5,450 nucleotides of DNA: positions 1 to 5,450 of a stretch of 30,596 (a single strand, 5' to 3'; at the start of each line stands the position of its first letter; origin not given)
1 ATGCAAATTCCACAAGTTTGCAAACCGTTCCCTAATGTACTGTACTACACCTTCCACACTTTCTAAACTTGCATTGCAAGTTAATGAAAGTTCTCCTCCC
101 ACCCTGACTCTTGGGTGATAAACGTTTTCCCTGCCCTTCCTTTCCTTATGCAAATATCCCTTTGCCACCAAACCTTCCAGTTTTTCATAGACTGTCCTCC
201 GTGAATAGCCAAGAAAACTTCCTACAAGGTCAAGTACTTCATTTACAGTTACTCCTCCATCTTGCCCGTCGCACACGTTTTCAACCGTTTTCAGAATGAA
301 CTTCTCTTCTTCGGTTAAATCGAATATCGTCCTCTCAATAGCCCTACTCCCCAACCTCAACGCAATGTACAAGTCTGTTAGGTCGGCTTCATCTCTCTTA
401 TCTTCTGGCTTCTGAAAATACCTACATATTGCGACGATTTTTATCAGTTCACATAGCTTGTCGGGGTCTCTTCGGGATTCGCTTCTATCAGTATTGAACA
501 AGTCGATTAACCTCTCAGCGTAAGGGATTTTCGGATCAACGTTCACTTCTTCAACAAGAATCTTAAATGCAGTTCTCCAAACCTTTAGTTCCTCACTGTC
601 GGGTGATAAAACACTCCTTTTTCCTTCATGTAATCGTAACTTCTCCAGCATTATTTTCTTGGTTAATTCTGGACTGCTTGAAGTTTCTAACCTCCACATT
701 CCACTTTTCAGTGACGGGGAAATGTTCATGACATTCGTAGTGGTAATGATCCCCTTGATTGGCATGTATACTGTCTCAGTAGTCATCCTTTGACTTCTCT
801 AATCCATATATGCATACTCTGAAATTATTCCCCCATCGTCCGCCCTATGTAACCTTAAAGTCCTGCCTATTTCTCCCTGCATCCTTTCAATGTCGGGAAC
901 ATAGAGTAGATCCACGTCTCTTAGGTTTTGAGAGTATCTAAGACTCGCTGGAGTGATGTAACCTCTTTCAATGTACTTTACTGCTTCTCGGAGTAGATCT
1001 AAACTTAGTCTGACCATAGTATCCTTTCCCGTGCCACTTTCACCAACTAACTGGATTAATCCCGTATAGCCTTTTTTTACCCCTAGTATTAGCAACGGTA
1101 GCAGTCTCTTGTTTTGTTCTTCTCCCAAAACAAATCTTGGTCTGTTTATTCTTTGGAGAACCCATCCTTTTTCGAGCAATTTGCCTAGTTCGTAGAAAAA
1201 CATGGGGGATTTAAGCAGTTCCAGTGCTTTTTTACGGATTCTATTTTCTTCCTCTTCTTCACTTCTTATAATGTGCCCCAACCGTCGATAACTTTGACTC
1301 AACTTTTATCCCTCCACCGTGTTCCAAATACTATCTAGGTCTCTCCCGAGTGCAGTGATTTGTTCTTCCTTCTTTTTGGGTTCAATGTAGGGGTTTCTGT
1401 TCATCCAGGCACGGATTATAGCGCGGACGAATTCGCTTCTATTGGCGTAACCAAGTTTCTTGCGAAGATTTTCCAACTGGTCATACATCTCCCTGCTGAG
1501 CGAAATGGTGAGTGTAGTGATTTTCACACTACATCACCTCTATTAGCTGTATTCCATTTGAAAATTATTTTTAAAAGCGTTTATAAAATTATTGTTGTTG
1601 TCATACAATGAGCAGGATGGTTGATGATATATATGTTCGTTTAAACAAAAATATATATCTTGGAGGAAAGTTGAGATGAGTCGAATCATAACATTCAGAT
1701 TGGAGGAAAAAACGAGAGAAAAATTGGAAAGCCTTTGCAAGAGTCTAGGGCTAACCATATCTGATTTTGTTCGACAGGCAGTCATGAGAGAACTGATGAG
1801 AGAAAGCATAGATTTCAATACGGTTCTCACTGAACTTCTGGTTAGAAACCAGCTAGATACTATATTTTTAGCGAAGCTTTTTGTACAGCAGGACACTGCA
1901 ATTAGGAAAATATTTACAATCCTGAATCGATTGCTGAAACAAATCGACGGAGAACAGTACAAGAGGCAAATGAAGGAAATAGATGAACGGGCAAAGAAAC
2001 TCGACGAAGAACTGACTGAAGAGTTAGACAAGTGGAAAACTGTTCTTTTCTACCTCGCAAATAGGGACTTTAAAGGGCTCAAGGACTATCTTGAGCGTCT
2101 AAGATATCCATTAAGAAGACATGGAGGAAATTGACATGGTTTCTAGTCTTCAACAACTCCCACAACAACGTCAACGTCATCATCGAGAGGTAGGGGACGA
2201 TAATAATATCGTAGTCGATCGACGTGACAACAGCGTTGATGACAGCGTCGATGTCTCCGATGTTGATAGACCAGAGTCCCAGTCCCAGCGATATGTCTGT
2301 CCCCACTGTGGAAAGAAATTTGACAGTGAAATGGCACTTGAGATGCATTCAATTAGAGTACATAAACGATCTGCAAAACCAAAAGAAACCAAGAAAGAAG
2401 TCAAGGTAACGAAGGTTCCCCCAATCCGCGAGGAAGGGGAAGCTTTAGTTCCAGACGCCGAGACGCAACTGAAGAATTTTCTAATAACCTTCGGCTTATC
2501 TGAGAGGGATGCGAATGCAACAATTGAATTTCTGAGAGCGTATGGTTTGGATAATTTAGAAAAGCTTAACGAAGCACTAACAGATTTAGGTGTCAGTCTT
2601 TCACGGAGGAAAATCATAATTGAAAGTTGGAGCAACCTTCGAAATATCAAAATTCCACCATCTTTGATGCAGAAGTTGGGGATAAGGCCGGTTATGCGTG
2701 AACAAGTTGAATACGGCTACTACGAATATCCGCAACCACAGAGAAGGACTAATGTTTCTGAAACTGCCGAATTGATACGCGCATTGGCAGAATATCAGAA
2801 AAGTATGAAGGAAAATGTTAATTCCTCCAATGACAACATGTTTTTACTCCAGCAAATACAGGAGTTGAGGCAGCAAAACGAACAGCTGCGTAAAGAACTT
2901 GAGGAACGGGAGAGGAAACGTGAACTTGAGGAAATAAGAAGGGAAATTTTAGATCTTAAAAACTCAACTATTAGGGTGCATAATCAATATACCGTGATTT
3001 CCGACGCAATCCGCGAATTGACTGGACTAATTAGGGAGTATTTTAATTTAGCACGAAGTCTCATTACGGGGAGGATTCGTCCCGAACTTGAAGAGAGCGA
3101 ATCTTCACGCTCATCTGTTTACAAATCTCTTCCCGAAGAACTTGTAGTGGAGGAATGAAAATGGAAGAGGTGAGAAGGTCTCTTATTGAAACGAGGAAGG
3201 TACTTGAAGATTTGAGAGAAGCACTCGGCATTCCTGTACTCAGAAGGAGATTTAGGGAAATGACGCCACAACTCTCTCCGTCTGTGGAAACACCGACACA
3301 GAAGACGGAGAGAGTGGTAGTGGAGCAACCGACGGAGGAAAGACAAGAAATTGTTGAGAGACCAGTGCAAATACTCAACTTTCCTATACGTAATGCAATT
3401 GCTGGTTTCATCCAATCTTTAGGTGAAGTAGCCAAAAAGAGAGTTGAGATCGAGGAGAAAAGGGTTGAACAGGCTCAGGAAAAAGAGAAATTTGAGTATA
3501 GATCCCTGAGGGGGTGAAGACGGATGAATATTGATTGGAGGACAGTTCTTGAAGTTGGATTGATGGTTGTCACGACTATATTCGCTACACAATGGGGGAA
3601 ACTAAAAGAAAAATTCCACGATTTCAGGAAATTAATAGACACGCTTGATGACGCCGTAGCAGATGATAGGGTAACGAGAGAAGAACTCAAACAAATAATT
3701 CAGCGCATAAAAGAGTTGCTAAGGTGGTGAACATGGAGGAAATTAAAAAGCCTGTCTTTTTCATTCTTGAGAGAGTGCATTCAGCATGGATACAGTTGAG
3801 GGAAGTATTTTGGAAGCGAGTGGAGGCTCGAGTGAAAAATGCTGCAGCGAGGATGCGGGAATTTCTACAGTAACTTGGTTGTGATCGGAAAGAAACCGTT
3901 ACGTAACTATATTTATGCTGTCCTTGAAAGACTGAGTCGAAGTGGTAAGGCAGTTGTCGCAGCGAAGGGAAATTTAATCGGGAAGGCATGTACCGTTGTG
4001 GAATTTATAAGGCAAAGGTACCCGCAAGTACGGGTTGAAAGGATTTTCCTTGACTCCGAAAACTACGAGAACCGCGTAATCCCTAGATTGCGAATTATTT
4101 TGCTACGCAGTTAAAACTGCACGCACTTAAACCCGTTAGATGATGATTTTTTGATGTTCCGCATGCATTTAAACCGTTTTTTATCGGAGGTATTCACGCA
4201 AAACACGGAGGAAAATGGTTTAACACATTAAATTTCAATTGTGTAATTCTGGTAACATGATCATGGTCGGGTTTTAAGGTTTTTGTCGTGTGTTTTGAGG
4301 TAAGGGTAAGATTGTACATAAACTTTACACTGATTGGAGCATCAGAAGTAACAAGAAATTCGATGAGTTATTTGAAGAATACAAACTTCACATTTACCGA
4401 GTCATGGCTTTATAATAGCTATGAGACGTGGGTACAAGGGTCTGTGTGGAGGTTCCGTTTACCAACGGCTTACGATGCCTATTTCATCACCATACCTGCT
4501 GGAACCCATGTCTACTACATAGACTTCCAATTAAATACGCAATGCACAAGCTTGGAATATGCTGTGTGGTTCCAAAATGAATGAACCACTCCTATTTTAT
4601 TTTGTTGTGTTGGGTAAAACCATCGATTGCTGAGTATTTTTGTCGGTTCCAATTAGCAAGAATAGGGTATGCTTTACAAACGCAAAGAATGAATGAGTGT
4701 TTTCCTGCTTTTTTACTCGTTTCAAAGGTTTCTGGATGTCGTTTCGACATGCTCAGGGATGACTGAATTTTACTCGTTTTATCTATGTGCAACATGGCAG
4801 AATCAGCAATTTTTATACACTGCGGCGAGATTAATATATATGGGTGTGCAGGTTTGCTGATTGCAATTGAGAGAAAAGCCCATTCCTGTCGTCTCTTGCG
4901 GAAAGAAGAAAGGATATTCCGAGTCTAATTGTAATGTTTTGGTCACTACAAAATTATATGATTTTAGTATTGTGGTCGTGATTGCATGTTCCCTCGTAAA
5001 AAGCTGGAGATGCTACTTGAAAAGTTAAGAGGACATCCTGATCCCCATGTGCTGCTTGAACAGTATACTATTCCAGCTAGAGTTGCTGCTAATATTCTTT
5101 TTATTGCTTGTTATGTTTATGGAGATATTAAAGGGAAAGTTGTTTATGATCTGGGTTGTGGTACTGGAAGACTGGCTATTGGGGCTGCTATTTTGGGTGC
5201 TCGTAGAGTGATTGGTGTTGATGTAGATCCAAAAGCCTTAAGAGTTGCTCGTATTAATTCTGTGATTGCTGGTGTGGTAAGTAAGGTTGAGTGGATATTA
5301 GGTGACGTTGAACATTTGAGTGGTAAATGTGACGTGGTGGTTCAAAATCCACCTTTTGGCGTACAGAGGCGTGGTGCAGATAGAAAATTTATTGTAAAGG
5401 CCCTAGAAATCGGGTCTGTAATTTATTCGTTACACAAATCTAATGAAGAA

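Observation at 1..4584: Uncharacterised integrated element next to the core information-processing supercluster, with no tRNA att site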

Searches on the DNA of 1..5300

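Call 96: search_rna_families(source=window, start=1, end=5300, threshold=evalue, max_evalue=1)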
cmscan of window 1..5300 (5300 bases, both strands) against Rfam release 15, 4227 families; matches with E-value up to 1: 1.
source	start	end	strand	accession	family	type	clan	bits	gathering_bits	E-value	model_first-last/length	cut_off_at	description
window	94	164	+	RF02181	ST7-AS2_1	Gene; lncRNA;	-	23.6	80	0.15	1-72/72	no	ST7 antisense RNA 2 conserved region 1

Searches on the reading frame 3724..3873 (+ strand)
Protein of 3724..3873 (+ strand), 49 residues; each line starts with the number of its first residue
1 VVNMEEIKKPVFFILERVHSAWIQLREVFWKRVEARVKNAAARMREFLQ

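Call 4: search_protein_families(library=pfam, proteins=[window:3724-3873:+], max_evalue=0.1)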
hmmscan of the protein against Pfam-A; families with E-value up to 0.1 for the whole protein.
window:3724-3873:+ (49 aa): 0 families

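Call 5: search_protein_families(library=phrogs, proteins=[window:3724-3873:+], max_evalue=0.1)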
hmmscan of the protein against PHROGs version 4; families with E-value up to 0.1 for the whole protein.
window:3724-3873:+ (49 aa): 1 family
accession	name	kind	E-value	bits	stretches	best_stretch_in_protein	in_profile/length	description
phrog_24077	-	unknown function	0.06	15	1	3-30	91-118/121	-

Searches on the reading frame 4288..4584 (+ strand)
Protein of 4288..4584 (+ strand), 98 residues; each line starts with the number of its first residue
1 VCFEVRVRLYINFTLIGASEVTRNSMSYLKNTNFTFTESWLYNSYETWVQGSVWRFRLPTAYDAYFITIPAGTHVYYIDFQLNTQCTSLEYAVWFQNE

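Call 4: search_protein_families(library=pfam, proteins=[window:4288-4584:+], max_evalue=0.1)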
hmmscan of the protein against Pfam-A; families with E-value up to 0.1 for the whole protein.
window:4288-4584:+ (98 aa): 0 families

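Call 5: search_protein_families(library=phrogs, proteins=[window:4288-4584:+], max_evalue=0.1)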
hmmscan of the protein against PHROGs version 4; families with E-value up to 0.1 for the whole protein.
window:4288-4584:+ (98 aa): 1 family
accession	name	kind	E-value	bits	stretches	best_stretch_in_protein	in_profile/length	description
phrog_183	-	tail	0.024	15.1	1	19-55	185-221/305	tail chaperone protein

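Call 86: find_homologous_proteins(query=window:4288-4584:+, max_evalue=0.01)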
Query window:4288-4584:+ (98 aa): 5 proteins with E <= 0.01 among 5 candidates. Only proteins of 53 to 172 residues were searched: fused or split forms outside these lengths cannot appear, so this answer is no evidence that the protein stands alone or is whole; lengths 'longer' or 'shorter' looks for them.
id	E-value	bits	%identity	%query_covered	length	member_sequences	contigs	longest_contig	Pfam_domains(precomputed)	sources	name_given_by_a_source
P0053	2.7e-52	193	93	98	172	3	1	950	-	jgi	-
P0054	2.8e-34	135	66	98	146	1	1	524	-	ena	-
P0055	1.1e-33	133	68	98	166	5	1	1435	-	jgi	-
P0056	1.2e-30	123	64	96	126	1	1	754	-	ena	-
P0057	9.0e-29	117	60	98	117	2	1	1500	-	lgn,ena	-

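Call 88: find_encoding_contigs(protein=P0055, flank=5000, max_places=4)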
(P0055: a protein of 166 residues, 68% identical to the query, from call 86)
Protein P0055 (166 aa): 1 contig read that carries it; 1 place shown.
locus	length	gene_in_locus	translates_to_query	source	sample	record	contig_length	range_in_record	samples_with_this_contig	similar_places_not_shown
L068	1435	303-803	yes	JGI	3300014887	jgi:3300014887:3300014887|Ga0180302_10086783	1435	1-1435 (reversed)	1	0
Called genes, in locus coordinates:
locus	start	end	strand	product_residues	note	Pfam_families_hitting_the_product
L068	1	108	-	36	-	?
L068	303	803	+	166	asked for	-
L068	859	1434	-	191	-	?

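Call 90: find_encoding_contigs(protein=P0053, flank=5000, max_places=4)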
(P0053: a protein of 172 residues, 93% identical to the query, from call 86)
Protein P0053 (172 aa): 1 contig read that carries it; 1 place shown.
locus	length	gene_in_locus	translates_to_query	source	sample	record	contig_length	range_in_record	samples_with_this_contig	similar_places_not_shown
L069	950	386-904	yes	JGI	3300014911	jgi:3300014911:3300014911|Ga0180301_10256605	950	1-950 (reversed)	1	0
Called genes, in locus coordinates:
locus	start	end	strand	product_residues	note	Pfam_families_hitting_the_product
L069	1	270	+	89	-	?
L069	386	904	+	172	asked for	-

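Call 91: find_encoding_contigs(protein=P0057, flank=5000, max_places=4)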
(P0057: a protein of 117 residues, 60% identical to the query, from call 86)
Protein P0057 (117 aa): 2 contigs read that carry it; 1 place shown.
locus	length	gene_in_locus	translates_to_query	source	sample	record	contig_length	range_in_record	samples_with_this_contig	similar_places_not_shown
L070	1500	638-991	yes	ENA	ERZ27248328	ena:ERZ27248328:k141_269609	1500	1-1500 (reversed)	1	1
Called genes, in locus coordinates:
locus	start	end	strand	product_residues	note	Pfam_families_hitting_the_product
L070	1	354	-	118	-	?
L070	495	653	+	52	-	-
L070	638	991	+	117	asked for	-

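Call 105: search_protein_families(library=pfam, proteins=[P0053], max_evalue=0.001)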
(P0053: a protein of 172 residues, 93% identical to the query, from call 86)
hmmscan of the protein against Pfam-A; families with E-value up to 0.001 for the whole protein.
P0053 (172 aa): 0 families

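Call 112: predict_structure(alignment_id=A5)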
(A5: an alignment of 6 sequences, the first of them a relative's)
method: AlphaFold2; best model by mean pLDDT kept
length: 172 residues; sequences in the alignment: 6
mean_pLDDT: 62.7   pTM: 0.60
mean pLDDT of the five models: 62.7, 54.9, 52.9, 52.5, 41.0
residues with pLDDT >= 90: 0; 70-90: 88; 50-70: 23; < 50: 61
segments of 3 or more residues with pLDDT < 50: 1-8, 20-45, 112-138
pLDDT, mean of each block of 10 residues (from residue 1): 45 54 40 37 56 81 86 82 75 73 72 42 40 44 84 83 74 58
secondary structure, 60 per line:
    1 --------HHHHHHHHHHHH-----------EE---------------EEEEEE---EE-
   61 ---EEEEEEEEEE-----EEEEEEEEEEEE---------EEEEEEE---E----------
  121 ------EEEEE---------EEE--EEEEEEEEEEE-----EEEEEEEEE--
elements in order: H9-20 E49-54 E64-73 E79-90 E100-106 E127-131 E141-143 E146-156 E162-170

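Call 114: fold_search(model_id=the predicted structure, library=pdb)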
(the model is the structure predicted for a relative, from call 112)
No match with E <= 0.001 here; weaker rows may still be real.
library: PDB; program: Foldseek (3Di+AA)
matches with E <= 10: 500; with E <= 0.001: 0
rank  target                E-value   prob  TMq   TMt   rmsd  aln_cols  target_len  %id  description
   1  8ose                  2.2e-03  0.97  0.26  0.11   8.3       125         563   15  C. perfringens chitinase CP4_3455 in complex with inhibitor bisdionin C (released 2023-07-12)
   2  8oye_A                2.4e-03  0.98  0.26  0.11   8.3       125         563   15  Clostridium perfringens chitinase CP4_3455 E196Q with chitin (released 2023-07-12)
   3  6qfs_A                4.0e-03  1.00  0.30  0.42   6.9       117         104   14  Chargeless variant of the Cellulose-binding domain from Cellulomonas fimi (released 2019-12-18)
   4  3ndy_E                5.2e-03  0.96  0.25  0.35   7.3       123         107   12  The structure of the catalytic and carbohydrate binding domain of endoglucanase D from Clostridium cellulovorans (released 2010-09-08)
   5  6qfs_B                5.5e-03  0.99  0.28  0.40   7.1       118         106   13  Chargeless variant of the Cellulose-binding domain from Cellulomonas fimi (released 2019-12-18)
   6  7uzs                  1.2e-02  0.99  0.35  0.10  19.4       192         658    9  Protein 4.2 (local refinement from consensus reconstruction of ankyrin complex classes) (released 2022-07-20)
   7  7fe5_A                1.3e-02  0.97  0.38  0.35  10.9       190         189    8  AvmM Catalyzes Macrocyclization in Alchivemycin A Biosynthesis (released 2021-09-01)
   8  8csw                  1.4e-02  0.98  0.33  0.10  19.6       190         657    9  Local refinement of protein 4.2 in Class 2 of erythrocyte ankyrin-1 complex (released 2022-07-20)
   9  6qfs_F                1.8e-02  0.89  0.24  0.34   8.1       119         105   15  Chargeless variant of the Cellulose-binding domain from Cellulomonas fimi (released 2019-12-18)
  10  6ezr_A                2.0e-02  0.69  0.22  0.08   8.6       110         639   16  Crystal structure of GH20 Exo beta-N-Acetylglucosaminidase from Vibrio harveyi (released 2018-12-12)
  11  9fx0_F                2.0e-02  0.47  0.26  0.30  15.1       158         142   11  Cryo-EM structure of the type 1 pilus tip-to-rod transition (released 2025-06-04)
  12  2xdh                  2.2e-02  0.51  0.21  0.25  12.4       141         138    7  Non-cellulosomal cohesin from the hyperthermophilic archaeon Archaeoglobus fulgidus (released 2010-05-26)
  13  7p4l_A                2.7e-02  0.84  0.26  0.10  14.6       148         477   12  Crystal structure of the trimeric ectodomain of archaeal Fusexin1 (Fsx1) (released 2022-07-13)
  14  9vak_A                2.7e-02  0.21  0.19  0.20  13.3       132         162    8  Carbohydrate-binding module 32 of LnbB from Bifidobacterium bifidum, LNB complex (released 2025-08-13)
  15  8xen_A                2.9e-02  0.75  0.29  0.07  13.7       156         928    9  Cryo-EM structure of integrin ITGAV/ITGB3 complex, conformation 4 (released 2024-12-18)
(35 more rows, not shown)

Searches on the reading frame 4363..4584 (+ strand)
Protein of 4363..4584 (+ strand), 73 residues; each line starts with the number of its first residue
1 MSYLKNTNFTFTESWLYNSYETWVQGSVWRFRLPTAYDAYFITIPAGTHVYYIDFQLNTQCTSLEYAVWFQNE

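Call 84: find_encoding_contigs(protein=window:4363-4584:+, flank=10000, max_places=8)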
Protein window:4363-4584:+ (73 aa): no gene with exactly this product is on record in the collection.
